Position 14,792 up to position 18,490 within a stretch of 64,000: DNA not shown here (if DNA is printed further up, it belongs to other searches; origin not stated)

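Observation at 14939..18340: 1133-aa RGG-box + helical-repeat + C-terminal PIN nuclease protein (SMG6/EST1-like layout) in an archaeon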

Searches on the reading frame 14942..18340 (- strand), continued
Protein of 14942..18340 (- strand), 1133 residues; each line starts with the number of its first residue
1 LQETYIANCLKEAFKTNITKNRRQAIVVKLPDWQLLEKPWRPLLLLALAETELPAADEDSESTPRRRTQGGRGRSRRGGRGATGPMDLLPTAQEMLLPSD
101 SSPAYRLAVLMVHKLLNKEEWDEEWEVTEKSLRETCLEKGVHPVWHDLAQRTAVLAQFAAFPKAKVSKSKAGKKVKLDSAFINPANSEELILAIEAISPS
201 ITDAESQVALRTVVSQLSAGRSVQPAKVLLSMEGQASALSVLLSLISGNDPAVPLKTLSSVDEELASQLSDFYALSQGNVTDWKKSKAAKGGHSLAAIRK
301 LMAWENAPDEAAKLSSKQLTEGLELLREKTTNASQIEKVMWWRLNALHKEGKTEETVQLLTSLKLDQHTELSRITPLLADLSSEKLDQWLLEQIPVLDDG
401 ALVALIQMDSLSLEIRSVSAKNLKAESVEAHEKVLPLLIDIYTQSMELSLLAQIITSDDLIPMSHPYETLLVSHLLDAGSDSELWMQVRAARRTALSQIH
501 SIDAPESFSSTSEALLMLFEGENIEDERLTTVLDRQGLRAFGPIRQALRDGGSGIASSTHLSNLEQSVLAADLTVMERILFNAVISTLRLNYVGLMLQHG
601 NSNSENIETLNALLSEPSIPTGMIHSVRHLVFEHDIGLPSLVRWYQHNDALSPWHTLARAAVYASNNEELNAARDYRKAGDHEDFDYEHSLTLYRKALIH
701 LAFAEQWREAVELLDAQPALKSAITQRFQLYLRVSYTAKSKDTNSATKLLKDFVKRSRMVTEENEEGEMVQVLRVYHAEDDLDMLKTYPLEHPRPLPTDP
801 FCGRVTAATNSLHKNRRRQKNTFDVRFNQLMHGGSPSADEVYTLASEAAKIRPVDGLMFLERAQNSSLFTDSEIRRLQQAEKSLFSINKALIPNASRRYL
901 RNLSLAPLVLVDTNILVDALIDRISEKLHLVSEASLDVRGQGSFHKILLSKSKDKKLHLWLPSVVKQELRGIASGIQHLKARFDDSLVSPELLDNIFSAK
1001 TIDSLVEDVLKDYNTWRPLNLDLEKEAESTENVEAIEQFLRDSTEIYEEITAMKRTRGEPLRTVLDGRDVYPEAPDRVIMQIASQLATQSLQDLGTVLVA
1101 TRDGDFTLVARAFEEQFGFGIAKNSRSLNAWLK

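Call 42: fold_search(model_id=the predicted structure, library=pdb)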
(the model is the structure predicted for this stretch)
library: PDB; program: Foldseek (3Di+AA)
matches with E <= 10: 576; with E <= 0.001: 3
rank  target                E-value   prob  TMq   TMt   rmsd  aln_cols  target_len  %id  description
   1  8fgw_D                2.4e-04  0.99  0.12  0.11  38.8      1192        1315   12  Human IFT-A complex structures provide molecular insights into ciliary transport (released 2023-02-22)
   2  8hmd_C                4.6e-04  0.97  0.13  0.12  31.4      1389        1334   12  base module state 2 of Tetrahymena IFT-A (released 2023-06-14)
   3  9hvq_Q                8.1e-04  0.99  0.15  0.17  28.2      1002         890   11  Structure of the transcribing Pol II-DSIF-PAF-SPT6-RECQL5 complex (released 2025-07-16)
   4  8q9t_E                1.1e-03  0.97  0.14  0.14  26.6      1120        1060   11  CryoEM structure of a S. Cerevisiae Ski238 complex bound to RNA (released 2023-11-29)
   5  8bbg_D                1.2e-03  0.96  0.12  0.11  34.8      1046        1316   11  Structure of the IFT-A complex; anterograde IFT-A train model (released 2022-12-21)
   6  8qca_B                1.9e-03  0.94  0.11  0.15  34.1      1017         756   12  CryoEM structure of a S. Cerevisiae Ski2387 complex in the closed state bound to RNA (released 2023-11-15)
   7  7dkh_A                2.2e-03  0.97  0.14  0.16  27.0      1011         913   12  Crystal structure of the Ctr9/Paf1/Cdc73/Rtf1 quaternary complex (released 2021-11-24)
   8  9g8r_B                2.5e-03  0.97  0.18  0.18  32.9      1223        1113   11  human SKI7-SKI238 complex in the open state (released 2024-10-16)
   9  7rdr_A                2.5e-03  0.77  0.07  0.11  24.0       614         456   13  Circular tandem repeat protein with novel repeat topology and enhanced subunit contact surfaces (released 2021-09-01)
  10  9rtt_Q                2.9e-03  0.97  0.14  0.17  27.9      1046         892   10  Activated Elongation Complex with IWS1 and ELOF1 (released 2025-09-03)
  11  9hmf_K                3.5e-03  1.00  0.16  0.21  28.0       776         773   11  Periplasmic scaffold of the Campylobacter jejuni flagellar motor (alpha carbon trace) (released 2024-12-25)
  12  8rc4_h                3.5e-03  0.84  0.12  0.14  38.3      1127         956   11  Structure of Integrator-PP2A complex (released 2024-02-07)
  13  6xte_A                3.7e-03  0.82  0.11  0.12  41.3      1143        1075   10  Human karyopherin RanBP5 (isoform-1) (released 2020-04-22)
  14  6bq1_B                3.8e-03  0.90  0.11  0.15  25.5       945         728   10  Human PI4KIIIa lipid kinase complex (released 2017-12-13)
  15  6xu2_A                4.1e-03  0.77  0.12  0.12  33.5      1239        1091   10  Human karyopherin RanBP5 (isoform-3) (released 2020-04-22)
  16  9l40_A                5.5e-03  0.82  0.12  0.11  38.5      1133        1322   10  kinase of ATR bound VE-822 state (released 2025-05-21)
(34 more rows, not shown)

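Call 62: find_homologous_proteins(query=P0147, max_evalue=0.001)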
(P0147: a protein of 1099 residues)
Query P0147 (1099 aa): 14 proteins with E <= 0.001 among 8000 candidates.
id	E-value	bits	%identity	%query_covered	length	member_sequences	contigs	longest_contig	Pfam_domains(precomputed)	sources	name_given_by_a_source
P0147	0.0e+0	2435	100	100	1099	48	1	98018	-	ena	-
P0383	0.0e+0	1455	61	100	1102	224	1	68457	-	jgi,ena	-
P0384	0.0e+0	1436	60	100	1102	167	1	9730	-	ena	-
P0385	0.0e+0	1416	60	100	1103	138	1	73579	-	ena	-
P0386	0.0e+0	1170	49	100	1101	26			-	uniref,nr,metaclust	uniref:PIN domain-containing protein n=1 Tax=uncultured organism HF70_19B12 TaxID=357602 RepID=Q2Q0F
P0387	0.0e+0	1163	48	100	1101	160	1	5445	-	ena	-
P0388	0.0e+0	1147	48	100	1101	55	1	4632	-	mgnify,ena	mgnify:FL=1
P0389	0.0e+0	1141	49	100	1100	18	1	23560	-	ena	-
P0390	0.0e+0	1139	48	100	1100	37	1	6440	-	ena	-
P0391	0.0e+0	1135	49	100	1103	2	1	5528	-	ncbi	-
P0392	0.0e+0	1130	48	100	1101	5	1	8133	-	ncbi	-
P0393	3.7e-185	636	35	100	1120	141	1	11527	-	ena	-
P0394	1.9e-183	630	35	100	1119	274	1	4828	-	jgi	-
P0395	6.5e-176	605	34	100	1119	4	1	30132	-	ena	-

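Call 63: search_protein_families(library=padloc, proteins=[window:14942-18340:-, P0147, P0126], max_evalue=1)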
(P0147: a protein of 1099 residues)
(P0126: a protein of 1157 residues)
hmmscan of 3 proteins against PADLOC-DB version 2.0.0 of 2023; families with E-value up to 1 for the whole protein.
window:14942-18340:- (1133 aa): 0 families

P0147 (1099 aa): 0 families

P0126 (1157 aa): 0 families

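Call 64: find_encoding_contigs(protein=P0383, flank=8000, max_places=1)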
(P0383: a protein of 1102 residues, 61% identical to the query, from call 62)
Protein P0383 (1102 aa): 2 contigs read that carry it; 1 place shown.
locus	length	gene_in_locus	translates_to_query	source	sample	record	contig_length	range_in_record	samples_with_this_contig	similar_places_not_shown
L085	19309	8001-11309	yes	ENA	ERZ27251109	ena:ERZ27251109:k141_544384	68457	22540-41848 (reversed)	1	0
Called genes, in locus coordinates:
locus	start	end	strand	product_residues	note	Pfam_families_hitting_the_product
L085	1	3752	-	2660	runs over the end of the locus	PF02369:Big_1 (faint), PF13559:DUF4129 (weak)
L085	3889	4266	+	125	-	PF02261:Asp_decarbox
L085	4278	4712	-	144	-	PF02590:SPOUT_MTase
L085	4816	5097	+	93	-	-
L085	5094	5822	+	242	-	-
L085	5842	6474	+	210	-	PF01923:Cob_adeno_trans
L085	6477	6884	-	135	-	PF00293:NUDIX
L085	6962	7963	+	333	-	-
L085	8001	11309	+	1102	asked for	-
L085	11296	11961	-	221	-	PF05724:TPMT, PF08241:Methyltransf_11, PF08242:Methyltransf_12, PF13649:Methyltransf_25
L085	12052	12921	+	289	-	PF01036:Bac_rhodopsin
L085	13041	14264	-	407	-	PF00180:Iso_dh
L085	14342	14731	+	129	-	PF02566:OsmC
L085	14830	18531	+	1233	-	PF08471:Ribonuc_red_2_N, PF02867:Ribonuc_red_lgC, PF12637:TSCPD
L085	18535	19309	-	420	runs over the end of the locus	-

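Call 65: find_encoding_contigs(protein=P0395, flank=8000, max_places=1)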
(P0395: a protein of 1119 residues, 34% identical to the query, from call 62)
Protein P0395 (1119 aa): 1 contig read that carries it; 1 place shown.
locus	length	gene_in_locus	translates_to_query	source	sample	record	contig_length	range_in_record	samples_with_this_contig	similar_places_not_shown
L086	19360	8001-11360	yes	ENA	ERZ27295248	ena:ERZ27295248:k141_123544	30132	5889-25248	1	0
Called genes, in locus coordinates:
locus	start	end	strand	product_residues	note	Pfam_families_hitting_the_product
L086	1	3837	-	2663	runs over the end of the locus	PF00127:Copper-bind (weak), PF13473:Cupredoxin_1 (weak), PF13559:DUF4129 (weak)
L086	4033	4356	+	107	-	-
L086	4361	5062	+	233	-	-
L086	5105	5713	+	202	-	PF01923:Cob_adeno_trans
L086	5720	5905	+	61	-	-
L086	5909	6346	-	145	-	PF00293:NUDIX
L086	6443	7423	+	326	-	-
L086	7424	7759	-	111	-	-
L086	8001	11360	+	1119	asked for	-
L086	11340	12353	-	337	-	PF00478:IMPDH (faint), PF00977:His_biosynth (faint), PF03060:NMO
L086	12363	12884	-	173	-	PF14539:DUF4442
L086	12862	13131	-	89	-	PF00887:ACBP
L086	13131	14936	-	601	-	PF02770:Acyl-CoA_dh_M, PF00441:Acyl-CoA_dh_1, PF22924:ACOX_C_alpha1, PF12806:Acyl-CoA_dh_C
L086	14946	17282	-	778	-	PF02737:3HCDH_N, PF00725:3HCDH, PF00378:ECH_1, PF16113:ECH_2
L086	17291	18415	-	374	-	PF00108:Thiolase_N, PF02803:Thiolase_C, PF22691:Thiolase_C_1 (faint)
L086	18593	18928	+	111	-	-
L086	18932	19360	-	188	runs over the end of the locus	-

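Call 67: search_protein_families(library=pfam, proteins=[L085:6962-7960:+, L086:6443-7420:+, L003:6335-7330:+], max_evalue=10)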
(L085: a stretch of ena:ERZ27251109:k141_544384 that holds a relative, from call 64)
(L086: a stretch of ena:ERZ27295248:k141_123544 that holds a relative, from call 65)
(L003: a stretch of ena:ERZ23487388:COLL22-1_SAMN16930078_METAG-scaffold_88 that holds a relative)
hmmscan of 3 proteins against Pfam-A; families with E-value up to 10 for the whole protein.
L085:6962-7960:+ (333 aa): 1 family
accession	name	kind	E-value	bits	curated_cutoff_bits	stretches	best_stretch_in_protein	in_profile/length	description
PF05358.17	DicB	-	0.026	14.7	27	1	171-214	22-60/62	DicB protein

L086:6443-7420:+ (326 aa): 0 families

L003:6335-7330:+ (332 aa): 2 families
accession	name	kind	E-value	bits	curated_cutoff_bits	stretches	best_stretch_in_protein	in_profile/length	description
PF01368.27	DHH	-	0.013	16.2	28.1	1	19-123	4-106/125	DHH family, N-terminal domain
PF02272.25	DHHA1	-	0.067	14.1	25.9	1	285-316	62-90/102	DHHA1 domain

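Call 70: find_related_loci(query=A1, collection=viral_contigs, flank=3000)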
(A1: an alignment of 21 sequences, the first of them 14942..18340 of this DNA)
Query A1 (1133 aa) in viral_contigs; peptide patterns used: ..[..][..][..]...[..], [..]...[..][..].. (x = any residue, [..] = any of these).
11 stretches matched a pattern, but none encodes a relative of the query by tblastn (E <= 1e-3).
